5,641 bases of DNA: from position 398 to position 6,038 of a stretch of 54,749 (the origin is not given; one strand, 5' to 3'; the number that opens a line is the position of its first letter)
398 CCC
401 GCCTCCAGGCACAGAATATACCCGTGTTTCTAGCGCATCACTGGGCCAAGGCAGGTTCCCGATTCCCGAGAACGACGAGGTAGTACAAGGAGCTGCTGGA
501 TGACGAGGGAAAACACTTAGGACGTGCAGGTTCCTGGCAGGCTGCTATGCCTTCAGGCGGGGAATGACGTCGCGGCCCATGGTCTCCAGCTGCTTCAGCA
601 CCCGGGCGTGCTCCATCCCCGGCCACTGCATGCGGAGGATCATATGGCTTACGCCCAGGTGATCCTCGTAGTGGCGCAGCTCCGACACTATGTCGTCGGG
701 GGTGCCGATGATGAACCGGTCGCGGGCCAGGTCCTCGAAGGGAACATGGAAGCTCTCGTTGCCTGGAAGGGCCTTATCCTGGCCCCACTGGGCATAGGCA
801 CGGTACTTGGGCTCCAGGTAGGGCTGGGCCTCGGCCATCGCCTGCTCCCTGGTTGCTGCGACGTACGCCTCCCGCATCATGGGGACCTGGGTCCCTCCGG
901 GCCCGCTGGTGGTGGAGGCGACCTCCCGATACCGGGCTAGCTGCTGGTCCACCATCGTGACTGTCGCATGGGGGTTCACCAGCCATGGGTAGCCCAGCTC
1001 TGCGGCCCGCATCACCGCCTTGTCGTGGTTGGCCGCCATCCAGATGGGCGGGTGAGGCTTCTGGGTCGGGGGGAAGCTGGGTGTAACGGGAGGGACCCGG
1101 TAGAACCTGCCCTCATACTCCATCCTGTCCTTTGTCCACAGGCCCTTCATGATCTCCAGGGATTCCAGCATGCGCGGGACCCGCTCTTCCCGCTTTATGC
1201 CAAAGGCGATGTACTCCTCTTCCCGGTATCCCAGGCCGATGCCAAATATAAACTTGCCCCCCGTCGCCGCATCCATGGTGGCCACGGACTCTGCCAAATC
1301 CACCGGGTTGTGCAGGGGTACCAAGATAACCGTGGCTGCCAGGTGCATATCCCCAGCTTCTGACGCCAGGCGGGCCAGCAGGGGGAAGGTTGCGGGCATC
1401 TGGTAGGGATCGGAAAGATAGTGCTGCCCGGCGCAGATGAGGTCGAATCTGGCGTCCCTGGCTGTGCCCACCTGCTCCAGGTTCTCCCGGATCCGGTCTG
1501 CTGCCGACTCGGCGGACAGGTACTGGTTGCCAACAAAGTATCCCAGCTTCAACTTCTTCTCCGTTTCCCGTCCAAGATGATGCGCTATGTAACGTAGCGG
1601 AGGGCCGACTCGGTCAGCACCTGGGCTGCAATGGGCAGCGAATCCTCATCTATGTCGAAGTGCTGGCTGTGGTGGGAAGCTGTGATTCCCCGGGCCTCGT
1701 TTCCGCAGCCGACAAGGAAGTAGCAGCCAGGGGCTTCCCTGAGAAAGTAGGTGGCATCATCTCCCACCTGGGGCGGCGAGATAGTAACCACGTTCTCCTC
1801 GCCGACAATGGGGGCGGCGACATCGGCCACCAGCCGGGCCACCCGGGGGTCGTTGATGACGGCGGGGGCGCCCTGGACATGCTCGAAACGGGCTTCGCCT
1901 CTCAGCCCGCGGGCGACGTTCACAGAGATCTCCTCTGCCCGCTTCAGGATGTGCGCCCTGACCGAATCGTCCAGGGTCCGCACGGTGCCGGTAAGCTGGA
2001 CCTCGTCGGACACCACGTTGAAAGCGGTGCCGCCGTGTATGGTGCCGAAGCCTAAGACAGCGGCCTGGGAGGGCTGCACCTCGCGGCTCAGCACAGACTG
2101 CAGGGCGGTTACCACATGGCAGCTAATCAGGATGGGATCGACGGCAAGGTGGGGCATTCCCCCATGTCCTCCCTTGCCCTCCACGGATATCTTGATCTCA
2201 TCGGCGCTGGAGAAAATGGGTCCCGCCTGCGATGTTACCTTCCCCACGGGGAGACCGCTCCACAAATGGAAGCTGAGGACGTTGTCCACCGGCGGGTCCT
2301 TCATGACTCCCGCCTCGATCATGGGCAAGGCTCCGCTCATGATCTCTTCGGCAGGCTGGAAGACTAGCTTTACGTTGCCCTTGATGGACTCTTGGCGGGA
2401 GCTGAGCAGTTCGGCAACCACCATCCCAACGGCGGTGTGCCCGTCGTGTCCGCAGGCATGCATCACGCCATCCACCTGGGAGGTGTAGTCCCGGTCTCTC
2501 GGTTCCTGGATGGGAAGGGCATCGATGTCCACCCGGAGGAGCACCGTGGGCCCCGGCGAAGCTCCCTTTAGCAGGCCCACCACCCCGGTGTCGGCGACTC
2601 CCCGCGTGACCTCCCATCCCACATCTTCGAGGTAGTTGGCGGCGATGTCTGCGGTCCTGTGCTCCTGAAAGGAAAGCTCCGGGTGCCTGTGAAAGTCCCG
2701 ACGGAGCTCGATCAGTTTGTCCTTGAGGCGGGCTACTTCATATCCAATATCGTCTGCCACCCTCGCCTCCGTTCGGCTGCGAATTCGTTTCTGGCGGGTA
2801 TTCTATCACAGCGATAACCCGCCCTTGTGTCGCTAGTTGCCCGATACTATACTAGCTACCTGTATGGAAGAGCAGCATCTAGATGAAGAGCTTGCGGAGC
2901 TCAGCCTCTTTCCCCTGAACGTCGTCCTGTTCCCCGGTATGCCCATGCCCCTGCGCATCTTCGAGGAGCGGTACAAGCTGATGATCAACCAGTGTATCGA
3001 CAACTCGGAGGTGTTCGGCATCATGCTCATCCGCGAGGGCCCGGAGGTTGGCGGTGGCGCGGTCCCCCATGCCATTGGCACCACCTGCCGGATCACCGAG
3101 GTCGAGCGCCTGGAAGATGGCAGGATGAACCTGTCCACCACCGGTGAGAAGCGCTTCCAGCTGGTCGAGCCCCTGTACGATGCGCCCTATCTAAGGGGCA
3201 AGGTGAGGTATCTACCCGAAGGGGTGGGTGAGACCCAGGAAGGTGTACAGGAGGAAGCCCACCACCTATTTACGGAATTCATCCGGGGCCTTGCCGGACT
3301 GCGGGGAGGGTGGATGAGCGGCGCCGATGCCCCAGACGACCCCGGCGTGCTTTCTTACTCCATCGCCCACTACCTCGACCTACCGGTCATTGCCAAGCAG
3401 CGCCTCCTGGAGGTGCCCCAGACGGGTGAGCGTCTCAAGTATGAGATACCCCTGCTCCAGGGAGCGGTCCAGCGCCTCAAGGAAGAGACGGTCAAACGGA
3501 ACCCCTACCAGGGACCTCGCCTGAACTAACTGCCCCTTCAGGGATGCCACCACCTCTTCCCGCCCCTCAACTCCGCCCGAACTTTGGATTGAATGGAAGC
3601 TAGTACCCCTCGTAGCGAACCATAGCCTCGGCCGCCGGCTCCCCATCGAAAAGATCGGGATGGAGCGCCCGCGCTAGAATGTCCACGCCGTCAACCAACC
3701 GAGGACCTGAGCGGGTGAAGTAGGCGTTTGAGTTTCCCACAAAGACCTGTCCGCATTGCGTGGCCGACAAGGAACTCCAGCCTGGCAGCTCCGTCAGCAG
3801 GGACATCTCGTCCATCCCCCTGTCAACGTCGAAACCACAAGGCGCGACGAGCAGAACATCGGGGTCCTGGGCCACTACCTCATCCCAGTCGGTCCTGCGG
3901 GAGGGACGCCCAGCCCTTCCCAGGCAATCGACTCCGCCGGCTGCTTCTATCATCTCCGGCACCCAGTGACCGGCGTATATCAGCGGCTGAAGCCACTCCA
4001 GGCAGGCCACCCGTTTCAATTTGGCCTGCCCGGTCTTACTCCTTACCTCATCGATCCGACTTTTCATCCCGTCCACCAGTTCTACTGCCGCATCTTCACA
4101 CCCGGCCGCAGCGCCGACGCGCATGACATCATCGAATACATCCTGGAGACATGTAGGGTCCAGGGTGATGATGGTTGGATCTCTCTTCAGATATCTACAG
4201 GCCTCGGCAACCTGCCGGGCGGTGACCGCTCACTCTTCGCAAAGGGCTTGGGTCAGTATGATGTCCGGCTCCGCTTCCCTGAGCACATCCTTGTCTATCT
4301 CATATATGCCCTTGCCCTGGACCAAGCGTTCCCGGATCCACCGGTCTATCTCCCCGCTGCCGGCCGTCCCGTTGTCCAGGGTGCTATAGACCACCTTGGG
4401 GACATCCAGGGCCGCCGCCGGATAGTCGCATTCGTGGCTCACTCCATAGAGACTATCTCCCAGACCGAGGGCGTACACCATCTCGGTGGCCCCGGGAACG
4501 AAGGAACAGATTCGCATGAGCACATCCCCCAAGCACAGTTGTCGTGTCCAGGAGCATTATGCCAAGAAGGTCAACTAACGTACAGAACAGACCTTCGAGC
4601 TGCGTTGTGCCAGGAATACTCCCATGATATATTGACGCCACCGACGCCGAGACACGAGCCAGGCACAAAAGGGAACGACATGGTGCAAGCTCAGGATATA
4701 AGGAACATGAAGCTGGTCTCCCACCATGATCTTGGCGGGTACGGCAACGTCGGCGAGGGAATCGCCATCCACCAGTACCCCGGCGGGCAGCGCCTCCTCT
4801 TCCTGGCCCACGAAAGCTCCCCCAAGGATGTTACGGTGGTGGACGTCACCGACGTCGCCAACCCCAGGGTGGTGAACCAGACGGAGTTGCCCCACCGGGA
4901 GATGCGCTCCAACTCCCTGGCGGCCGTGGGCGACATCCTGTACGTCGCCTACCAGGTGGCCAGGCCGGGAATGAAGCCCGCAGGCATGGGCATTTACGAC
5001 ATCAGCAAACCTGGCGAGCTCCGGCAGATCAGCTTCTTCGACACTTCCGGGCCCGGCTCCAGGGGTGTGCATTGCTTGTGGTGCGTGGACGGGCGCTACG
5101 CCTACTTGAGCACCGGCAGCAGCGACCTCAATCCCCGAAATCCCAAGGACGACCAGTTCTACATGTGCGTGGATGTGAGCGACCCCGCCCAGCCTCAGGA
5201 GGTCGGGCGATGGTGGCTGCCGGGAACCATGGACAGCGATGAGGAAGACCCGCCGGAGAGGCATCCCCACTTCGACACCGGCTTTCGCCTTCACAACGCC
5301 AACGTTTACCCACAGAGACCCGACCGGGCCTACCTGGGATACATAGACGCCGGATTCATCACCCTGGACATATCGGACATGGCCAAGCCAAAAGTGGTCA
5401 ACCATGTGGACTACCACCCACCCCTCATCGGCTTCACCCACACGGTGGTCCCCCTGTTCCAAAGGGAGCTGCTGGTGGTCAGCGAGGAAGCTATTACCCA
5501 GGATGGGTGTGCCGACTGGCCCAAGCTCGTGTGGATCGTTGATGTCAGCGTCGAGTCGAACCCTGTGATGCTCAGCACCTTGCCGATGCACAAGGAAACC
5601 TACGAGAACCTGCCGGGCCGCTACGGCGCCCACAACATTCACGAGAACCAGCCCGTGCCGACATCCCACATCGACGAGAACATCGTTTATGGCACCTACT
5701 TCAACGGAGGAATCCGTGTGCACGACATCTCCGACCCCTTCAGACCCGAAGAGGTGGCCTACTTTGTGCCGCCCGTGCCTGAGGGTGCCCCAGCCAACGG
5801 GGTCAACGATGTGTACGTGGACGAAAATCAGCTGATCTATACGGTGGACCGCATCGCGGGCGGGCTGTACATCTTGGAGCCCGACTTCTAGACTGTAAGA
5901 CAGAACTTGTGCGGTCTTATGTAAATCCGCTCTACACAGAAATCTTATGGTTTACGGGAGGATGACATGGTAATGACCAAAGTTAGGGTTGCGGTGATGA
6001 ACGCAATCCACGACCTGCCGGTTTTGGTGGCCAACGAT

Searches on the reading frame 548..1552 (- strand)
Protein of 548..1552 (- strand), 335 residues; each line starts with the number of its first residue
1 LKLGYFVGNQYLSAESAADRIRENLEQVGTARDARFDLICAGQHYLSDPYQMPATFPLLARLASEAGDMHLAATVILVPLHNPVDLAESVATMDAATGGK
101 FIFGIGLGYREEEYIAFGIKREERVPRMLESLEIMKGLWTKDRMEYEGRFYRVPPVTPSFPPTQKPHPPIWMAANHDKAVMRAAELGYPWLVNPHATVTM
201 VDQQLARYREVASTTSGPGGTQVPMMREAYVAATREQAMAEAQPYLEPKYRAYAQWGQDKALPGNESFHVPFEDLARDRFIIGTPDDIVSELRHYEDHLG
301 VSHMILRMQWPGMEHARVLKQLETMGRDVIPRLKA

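Call 46: search_protein_families(library=ncbifam, proteins=[window:548-1552:-], max_evalue=0.00001)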
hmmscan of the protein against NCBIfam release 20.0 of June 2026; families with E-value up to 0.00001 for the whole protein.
window:548-1552:- (335 aa): 26 families (the best 25 are shown)
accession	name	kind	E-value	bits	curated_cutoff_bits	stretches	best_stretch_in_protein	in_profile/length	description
TIGR03619.1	F420_Rv2161c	subfamily_domain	3.3e-39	135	166.9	1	42-242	35-224/247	TIGR03619 family F420-dependent LLM class oxidoreductase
TIGR03858.1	LLM_2I7G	subfamily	2.1e-27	96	462.25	1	14-333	18-336/337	Atu2307/SP_0267 family LLM class monooxygenase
TIGR03560.1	F420_Rv1855c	subfamily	3.4e-25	89.2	231.4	1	20-184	11-184/227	TIGR03560 family F420-dependent LLM class oxidoreductase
TIGR04027.1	LLM_KPN_01858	hypoth_equivalog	4.5e-23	81.7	412.9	1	2-333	2-325/326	putative FMN-dependent luciferase-like monooxygenase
TIGR03621.1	F420_MSMEG_2516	subfamily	1.1e-22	80.5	213.15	1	25-184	17-167/295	TIGR03621 family F420-dependent LLM class oxidoreductase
TIGR04036.1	LLM_CE1758_fam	subfamily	3.5e-21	75.4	479.1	1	16-334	22-332/355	CE1758 family FMN-dependent luciferase-like monooxygenase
TIGR03571.1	lucif_BA3436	subfamily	2.3e-20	73.1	303.9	1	46-212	60-225/304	TIGR03571 family LLM class oxidoreductase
TIGR04020.1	seco_metab_LLM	subfamily_domain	5.1e-18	65.3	244.45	1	58-244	56-244/341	MupA/Atu3671 family FMN-dependent luciferase-like monooxygenase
TIGR04021.1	LLM_DMSO2_sfnG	equivalog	5e-17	62.3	382.95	1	58-215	66-224/350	dimethylsulfone monooxygenase SfnG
NF002619.0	PRK02271.1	equivalog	5.7e-15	55.4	276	1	26-193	18-177/329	5,10-methylenetetrahydromethanopterin reductase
TIGR03558.1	oxido_grp_1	subfamily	1.1e-14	54.4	166.95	1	21-315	19-314/325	MsnO8 family LLM class oxidoreductase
TIGR03564.1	F420_MSMEG_4879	subfamily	1.1e-13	51.4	234.25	1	56-297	27-257/265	TIGR03564 family F420-dependent LLM class oxidoreductase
TIGR03617.1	F420_MSMEG_2256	subfamily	4.1e-13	48.9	278.15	1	61-242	26-215/318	TIGR03617 family F420-dependent LLM class oxidoreductase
TIGR03557.1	F420_G6P_family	subfamily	4.2e-13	49.1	210.4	1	21-304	12-290/316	TIGR03557 family F420-dependent LLM class oxidoreductase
TIGR03554.1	F420_G6P_DH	equivalog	2e-12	46.8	420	1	68-334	65-331/331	glucose-6-phosphate dehydrogenase (coenzyme-F420)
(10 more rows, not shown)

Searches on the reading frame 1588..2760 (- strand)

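Call 46: search_protein_families(library=ncbifam, proteins=[window:1588-2760:-], max_evalue=0.00001)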
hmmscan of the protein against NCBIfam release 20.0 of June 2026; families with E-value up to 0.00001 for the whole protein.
window:1588-2760:- (391 aa): 11 families
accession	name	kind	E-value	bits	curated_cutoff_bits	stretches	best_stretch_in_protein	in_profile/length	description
NF040868.1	carboxypep_CpsA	equivalog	1.1e-117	393.1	500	1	5-390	4-390/391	carboxypeptidase CpsA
TIGR01891.1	amidohydrolases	subfamily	1.1e-106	357.1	153.75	1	16-378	1-366/366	amidohydrolase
NF038260.1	ectoine_DoeB_2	equivalog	2.4e-85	286.7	550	1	17-383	9-373/378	N(2)-acetyl-L-2,4-diaminobutanoate deacetylase DoeB2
TIGR01910.1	DapE-ArgE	subfamily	6.2e-10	38.8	217.6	1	109-339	110-337/373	ArgE/DapE family deacylase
NF006769.0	PRK09290.1-3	subfamily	5.8e-08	31.8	452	1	190-386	221-408/417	allantoate amidohydrolase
NF058540.1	Ncarbamyl_ErtE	equivalog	1.1e-07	30.8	520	1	186-387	217-412/418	N-carbamyl-l-glutamate amidohydrolase ErtE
NF006365.0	PRK08588.1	subfamily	2e-07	30.7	289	1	119-355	120-352/383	succinyl-diaminopimelate desuccinylase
NF006775.0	PRK09290.2-5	equivalog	2.3e-07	29.9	479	1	171-383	209-407/419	allantoate amidohydrolase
TIGR01892.1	AcOrn-deacetyl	equivalog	2.6e-07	30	297.7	1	188-314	171-307/365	acetylornithine deacetylase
TIGR01879.1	hydantase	subfamily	1.2e-06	27.8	204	1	169-366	195-379/401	hydantoinase/carbamoylase family amidase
NF009527.0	PRK12891.1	subfamily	5.8e-06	25.6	461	1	169-354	208-392/426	Zn-dependent hydrolase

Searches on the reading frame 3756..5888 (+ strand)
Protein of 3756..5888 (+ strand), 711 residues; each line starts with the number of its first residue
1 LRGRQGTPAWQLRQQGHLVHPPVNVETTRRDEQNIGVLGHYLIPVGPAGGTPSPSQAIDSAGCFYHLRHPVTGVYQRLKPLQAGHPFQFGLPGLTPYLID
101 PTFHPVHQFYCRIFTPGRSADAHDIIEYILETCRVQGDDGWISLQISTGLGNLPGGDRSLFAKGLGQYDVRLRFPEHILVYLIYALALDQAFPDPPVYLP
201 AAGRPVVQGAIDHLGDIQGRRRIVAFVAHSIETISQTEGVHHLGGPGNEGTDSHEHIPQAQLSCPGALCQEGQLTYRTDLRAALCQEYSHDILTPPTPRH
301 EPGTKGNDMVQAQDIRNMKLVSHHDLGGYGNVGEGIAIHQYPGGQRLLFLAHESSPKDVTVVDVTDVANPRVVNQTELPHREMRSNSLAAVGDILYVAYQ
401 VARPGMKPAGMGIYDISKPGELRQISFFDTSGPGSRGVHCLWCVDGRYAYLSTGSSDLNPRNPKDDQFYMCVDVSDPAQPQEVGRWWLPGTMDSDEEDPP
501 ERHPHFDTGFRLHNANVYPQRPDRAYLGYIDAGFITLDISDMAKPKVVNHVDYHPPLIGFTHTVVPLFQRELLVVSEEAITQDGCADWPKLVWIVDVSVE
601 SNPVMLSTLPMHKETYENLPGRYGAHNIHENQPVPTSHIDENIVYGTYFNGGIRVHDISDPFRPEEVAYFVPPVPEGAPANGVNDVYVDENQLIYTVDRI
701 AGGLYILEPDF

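Call 45: search_protein_families(library=ncbifam, proteins=[window:3756-5888:+], max_evalue=0.00001)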
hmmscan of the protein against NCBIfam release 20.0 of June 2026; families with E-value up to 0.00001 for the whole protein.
window:3756-5888:+ (711 aa): 1 family
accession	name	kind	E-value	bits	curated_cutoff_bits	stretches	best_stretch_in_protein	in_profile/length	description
TIGR04312.1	choice_anch_B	subfamily_domain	6e-08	32.3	100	0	638-708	290-363/364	choice-of-anchor B family protein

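Call 85: search_protein_families(library=pfam, proteins=[window:3756-5888:+], max_evalue=0.001)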
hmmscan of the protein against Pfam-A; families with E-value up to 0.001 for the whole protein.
window:3756-5888:+ (711 aa): 1 family
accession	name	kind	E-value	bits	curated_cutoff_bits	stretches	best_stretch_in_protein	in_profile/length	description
PF08309.17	LVIVD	-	6.4e-06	25.9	20.2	0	470-485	24-39/42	LVIVD repeat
